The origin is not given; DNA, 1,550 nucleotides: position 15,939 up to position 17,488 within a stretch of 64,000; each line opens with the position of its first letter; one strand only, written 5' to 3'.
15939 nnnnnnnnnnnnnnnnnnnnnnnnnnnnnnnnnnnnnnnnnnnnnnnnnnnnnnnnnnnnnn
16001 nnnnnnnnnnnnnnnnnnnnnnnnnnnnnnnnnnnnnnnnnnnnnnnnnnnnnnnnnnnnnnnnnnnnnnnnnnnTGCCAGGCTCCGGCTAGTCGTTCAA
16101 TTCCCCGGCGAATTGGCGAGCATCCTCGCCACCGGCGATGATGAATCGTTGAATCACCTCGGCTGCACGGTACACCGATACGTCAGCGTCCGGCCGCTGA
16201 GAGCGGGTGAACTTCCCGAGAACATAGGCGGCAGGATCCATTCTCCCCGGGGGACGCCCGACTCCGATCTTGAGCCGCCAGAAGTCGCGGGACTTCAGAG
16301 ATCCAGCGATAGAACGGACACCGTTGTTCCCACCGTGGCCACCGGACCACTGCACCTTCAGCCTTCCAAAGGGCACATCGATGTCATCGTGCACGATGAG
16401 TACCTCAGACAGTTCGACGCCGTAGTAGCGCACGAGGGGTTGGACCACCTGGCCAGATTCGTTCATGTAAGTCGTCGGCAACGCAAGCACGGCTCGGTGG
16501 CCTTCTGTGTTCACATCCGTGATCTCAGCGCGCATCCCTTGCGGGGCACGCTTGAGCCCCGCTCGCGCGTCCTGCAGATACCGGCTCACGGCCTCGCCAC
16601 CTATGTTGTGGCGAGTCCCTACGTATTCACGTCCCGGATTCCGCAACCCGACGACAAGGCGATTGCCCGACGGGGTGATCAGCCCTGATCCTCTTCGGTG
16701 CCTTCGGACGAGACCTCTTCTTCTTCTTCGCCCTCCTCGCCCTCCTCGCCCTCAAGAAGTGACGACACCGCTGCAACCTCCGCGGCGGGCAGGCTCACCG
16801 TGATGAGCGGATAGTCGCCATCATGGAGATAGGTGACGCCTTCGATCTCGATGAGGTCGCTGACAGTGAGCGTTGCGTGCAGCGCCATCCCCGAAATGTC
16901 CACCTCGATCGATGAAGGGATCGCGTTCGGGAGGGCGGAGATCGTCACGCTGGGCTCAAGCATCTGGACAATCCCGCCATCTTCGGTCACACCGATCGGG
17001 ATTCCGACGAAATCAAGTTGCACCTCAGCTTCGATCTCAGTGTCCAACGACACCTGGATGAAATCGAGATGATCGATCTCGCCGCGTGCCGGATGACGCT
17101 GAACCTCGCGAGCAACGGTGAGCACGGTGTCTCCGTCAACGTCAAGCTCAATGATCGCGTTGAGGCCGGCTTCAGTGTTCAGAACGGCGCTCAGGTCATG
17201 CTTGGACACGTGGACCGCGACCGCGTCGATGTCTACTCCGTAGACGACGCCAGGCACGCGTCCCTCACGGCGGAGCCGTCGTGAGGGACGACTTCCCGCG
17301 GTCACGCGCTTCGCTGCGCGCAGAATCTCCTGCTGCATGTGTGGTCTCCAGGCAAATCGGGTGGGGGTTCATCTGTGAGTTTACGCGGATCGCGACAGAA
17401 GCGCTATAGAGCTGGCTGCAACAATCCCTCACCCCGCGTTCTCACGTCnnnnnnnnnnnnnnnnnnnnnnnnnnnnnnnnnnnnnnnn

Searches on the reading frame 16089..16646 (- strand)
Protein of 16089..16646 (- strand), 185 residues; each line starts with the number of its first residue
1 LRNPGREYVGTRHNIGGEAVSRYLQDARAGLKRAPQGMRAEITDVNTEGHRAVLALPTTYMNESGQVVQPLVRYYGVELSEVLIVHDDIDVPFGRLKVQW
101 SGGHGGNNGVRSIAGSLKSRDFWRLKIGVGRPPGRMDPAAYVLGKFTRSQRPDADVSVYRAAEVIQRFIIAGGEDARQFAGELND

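Call 5: search_protein_families(library=pfam, proteins=[window:16089-16646:-])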
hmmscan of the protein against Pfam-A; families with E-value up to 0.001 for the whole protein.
window:16089-16646:- (185 aa): 1 family
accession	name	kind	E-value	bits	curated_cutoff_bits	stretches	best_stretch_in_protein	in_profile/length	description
PF01195.25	Pept_tRNA_hydro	-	3.9e-50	170.7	27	1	3-171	7-173/183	Peptidyl-tRNA hydrolase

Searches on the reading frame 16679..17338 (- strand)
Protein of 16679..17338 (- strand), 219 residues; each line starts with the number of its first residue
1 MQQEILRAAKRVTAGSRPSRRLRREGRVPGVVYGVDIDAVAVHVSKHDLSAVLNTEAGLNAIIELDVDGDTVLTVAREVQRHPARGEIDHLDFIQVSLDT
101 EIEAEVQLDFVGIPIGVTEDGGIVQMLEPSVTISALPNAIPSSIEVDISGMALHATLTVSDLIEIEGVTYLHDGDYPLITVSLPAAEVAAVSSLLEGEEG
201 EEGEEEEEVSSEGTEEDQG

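Call 5: search_protein_families(library=pfam, proteins=[window:16679-17338:-])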
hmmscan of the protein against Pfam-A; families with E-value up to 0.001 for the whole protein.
window:16679-17338:- (219 aa): 2 families
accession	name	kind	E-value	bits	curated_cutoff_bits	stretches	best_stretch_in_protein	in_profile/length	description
PF01386.24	Ribosomal_L25p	-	7.5e-23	81.2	23.6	1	6-93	1-82/82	Ribosomal L25p family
PF14693.11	Ribosomal_TL5_C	-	1.3e-18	67.5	27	1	101-184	1-83/84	Ribosomal protein TL5, C-terminal domain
